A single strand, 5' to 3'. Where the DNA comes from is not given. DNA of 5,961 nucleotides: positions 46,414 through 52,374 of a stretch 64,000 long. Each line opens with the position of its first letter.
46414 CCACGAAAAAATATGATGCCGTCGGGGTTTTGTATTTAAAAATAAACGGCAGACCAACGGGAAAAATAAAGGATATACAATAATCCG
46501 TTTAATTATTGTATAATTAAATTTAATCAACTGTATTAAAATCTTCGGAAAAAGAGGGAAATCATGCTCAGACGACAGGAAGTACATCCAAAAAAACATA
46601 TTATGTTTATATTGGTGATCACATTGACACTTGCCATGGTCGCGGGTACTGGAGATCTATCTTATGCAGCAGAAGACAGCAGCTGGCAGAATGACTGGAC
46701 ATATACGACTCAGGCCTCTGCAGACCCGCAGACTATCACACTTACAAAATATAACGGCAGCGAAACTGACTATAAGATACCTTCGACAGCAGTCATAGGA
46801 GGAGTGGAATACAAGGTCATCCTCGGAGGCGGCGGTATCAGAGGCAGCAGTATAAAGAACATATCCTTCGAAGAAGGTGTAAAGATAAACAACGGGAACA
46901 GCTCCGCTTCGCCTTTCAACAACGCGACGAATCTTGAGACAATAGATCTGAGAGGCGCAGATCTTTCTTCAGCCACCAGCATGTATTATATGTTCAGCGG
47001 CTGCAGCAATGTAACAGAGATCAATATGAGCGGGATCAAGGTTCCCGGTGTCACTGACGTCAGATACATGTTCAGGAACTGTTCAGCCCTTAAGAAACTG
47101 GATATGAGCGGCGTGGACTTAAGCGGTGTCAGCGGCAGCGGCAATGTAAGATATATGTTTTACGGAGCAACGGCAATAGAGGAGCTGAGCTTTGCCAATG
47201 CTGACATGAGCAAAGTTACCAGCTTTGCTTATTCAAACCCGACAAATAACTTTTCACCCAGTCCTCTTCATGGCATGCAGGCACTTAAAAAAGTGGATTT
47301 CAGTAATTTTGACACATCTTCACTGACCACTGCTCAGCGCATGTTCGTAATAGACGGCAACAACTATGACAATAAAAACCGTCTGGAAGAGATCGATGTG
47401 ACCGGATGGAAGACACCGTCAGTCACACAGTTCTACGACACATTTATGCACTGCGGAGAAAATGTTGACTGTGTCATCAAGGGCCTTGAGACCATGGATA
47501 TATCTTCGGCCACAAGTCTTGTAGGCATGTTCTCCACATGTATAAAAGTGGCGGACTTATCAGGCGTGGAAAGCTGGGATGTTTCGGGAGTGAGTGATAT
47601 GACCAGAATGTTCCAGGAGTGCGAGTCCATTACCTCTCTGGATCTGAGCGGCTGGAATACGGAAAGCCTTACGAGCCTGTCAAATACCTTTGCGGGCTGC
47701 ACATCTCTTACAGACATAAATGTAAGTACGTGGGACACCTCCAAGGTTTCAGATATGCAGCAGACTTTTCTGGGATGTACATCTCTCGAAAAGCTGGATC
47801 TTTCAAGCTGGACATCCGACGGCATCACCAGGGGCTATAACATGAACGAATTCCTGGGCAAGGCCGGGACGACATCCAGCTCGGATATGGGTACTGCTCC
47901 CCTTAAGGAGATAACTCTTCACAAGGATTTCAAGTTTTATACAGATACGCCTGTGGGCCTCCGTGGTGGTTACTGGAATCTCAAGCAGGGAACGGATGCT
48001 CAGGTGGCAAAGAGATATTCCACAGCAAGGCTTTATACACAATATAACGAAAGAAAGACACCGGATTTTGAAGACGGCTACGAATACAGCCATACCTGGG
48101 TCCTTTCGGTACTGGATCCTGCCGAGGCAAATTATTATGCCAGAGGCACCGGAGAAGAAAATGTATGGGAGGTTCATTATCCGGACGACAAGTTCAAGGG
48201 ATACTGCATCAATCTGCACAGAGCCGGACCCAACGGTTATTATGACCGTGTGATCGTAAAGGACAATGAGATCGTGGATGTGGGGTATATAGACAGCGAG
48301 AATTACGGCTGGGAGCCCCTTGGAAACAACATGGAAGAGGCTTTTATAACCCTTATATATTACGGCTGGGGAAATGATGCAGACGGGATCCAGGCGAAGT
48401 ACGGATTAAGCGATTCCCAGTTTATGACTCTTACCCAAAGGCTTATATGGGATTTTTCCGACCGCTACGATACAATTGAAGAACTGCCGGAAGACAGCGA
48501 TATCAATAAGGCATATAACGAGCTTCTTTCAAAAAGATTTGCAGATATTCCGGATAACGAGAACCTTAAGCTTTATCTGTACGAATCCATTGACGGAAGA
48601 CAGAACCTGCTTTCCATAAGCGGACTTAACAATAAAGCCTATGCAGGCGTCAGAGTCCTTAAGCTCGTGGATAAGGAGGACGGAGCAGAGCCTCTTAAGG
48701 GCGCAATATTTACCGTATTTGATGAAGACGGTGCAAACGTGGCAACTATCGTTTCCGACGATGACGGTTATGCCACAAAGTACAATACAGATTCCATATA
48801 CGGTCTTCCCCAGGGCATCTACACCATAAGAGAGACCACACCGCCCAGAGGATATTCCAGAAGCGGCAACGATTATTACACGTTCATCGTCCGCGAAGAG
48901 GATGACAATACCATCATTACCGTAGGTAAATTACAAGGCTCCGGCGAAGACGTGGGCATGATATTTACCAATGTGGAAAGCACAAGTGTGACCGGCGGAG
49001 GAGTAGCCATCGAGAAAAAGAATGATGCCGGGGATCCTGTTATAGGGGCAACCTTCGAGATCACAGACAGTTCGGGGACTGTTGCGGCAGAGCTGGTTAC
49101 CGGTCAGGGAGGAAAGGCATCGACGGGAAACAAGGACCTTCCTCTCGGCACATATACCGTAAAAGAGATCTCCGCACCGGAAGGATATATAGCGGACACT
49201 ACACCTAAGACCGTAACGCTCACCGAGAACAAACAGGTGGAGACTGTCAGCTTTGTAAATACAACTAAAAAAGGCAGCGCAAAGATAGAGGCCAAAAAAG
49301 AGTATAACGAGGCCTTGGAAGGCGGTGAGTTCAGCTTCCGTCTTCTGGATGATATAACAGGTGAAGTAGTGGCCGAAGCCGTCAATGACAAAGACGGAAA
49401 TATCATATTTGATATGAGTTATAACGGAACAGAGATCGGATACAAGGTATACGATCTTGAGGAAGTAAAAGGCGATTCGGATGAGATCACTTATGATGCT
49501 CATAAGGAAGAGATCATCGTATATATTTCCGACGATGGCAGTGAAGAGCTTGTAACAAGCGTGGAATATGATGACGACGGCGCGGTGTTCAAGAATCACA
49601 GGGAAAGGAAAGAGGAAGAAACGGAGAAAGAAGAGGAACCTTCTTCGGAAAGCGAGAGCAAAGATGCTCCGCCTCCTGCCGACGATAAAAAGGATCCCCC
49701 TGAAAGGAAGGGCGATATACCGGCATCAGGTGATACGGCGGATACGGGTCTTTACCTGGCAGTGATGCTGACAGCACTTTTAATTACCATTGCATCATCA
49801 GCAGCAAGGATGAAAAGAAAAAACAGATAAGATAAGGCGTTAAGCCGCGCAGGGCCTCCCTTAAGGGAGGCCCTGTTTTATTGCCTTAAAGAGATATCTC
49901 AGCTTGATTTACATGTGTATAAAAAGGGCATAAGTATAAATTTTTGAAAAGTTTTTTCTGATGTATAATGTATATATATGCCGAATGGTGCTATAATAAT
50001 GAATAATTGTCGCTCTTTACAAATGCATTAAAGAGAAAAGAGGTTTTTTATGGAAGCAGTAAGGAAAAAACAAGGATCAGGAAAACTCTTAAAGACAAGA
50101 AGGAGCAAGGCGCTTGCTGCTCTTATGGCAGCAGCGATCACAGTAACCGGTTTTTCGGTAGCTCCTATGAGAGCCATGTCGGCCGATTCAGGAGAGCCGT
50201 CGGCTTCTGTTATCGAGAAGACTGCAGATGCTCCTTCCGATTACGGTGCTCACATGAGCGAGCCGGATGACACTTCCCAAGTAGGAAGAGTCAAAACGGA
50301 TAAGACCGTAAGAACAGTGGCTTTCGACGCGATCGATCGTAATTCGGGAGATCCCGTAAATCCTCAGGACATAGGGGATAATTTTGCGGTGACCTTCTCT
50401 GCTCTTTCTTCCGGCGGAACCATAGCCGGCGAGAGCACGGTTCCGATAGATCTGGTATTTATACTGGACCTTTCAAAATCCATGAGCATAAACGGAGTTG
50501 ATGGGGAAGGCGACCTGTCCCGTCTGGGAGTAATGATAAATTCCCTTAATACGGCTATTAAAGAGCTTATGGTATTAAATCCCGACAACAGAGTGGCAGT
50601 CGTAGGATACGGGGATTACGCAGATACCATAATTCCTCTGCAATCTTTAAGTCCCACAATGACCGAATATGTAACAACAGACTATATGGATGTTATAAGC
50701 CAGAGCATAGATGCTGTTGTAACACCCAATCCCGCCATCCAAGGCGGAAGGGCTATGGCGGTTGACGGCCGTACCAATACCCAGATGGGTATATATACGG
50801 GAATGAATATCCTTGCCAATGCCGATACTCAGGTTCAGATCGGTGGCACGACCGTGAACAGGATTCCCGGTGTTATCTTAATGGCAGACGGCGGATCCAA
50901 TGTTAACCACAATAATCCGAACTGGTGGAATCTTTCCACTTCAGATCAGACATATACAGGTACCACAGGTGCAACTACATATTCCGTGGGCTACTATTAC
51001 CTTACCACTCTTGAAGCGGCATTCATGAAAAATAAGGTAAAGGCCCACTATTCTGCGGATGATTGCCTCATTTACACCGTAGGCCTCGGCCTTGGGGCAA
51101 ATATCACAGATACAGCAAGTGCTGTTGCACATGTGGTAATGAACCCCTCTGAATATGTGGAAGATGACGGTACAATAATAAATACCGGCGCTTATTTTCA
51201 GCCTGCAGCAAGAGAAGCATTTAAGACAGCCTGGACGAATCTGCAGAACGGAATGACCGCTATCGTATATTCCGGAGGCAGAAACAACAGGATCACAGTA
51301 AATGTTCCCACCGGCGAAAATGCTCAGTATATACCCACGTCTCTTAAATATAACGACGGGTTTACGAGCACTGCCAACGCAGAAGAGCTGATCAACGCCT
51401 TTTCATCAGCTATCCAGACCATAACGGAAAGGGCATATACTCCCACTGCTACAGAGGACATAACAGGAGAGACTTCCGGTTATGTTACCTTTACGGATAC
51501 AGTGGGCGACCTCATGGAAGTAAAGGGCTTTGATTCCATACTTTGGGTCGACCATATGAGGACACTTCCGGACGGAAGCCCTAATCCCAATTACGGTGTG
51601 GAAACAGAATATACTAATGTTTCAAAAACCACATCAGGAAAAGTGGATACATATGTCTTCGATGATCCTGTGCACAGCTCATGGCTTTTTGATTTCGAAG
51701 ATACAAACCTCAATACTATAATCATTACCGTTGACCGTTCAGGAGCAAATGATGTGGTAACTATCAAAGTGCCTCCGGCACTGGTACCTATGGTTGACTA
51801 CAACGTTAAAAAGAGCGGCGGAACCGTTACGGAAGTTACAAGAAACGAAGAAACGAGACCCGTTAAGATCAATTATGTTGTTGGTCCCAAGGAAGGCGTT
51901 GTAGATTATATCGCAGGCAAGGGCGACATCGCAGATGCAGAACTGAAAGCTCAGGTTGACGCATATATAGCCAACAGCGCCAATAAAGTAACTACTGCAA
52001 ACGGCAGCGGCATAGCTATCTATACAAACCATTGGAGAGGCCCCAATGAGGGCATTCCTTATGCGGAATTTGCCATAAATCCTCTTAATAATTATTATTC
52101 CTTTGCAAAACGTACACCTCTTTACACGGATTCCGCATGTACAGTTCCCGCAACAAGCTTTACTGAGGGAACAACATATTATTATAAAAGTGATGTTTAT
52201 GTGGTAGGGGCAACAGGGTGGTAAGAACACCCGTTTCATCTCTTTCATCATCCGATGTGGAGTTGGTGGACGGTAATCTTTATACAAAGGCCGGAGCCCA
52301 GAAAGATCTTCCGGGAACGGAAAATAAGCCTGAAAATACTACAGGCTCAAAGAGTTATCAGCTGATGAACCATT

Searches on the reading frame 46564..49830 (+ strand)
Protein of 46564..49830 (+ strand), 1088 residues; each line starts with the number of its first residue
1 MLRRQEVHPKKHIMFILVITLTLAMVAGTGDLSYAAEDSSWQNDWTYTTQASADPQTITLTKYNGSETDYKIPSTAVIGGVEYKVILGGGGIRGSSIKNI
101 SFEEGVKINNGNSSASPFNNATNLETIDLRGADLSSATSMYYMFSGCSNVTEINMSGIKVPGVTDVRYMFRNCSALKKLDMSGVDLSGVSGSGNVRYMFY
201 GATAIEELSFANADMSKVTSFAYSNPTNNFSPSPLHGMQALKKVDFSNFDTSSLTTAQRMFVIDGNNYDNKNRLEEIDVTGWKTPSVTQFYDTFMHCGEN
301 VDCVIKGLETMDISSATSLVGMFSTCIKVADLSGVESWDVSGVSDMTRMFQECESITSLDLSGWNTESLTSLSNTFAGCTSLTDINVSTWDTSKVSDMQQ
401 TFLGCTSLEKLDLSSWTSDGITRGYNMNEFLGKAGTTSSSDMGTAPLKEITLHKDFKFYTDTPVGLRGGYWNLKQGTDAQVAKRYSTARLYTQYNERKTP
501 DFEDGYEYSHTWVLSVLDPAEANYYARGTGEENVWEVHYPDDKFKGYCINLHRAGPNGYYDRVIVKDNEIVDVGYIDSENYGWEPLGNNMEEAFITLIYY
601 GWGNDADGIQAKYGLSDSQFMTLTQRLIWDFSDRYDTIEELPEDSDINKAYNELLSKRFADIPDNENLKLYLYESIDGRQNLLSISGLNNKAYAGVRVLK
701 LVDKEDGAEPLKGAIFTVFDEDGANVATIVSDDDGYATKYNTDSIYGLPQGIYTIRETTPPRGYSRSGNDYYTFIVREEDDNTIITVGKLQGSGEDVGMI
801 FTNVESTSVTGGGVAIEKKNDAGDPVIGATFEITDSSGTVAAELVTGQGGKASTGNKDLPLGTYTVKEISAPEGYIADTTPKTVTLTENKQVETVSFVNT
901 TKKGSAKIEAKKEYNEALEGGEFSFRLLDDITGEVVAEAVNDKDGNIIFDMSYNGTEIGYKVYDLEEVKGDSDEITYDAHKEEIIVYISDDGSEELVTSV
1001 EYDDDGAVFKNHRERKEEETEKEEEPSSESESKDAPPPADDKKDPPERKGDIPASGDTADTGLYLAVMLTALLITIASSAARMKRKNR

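Call 65: search_protein_families(library=pfam, proteins=[window:46564-49830:+], max_evalue=0.00001)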
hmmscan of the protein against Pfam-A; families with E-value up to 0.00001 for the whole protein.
window:46564-49830:+ (1088 aa): 6 families
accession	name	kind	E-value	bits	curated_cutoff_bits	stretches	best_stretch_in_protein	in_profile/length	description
PF03382.20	DUF285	-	1.1e-34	119.1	25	2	317-427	1-106/120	Mycoplasma protein of unknown function, DUF285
PF17802.7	SpaA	-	1e-33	115.8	23.1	2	813-900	2-90/91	Prealbumin-like fold domain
PF08341.16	TED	-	2.4e-12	47.6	22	1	546-657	2-99/102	Thioester domain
PF13306.12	LRR_5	-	3.2e-11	43.7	27.7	0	348-414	51-109/127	BspA type Leucine rich repeat region (6 copies)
PF12892.13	FctA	-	2.7e-08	35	22.1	1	908-1012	1-118/120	Spy0128-like isopeptide containing domain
PF23952.1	LRR_EndoS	-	1.8e-06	28.6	27.9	0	329-414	35-114/116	Endo-beta-N-acetylglucosaminidase EndoS LRR domain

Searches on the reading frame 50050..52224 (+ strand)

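Call 65: search_protein_families(library=pfam, proteins=[window:50050-52224:+], max_evalue=0.00001)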
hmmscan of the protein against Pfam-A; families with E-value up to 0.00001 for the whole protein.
window:50050-52224:+ (724 aa): 1 family
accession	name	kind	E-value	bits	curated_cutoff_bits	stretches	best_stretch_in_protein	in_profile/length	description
PF13519.12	VWA_2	-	6.3e-06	27.2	27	0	135-203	1-61/107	von Willebrand factor type A domain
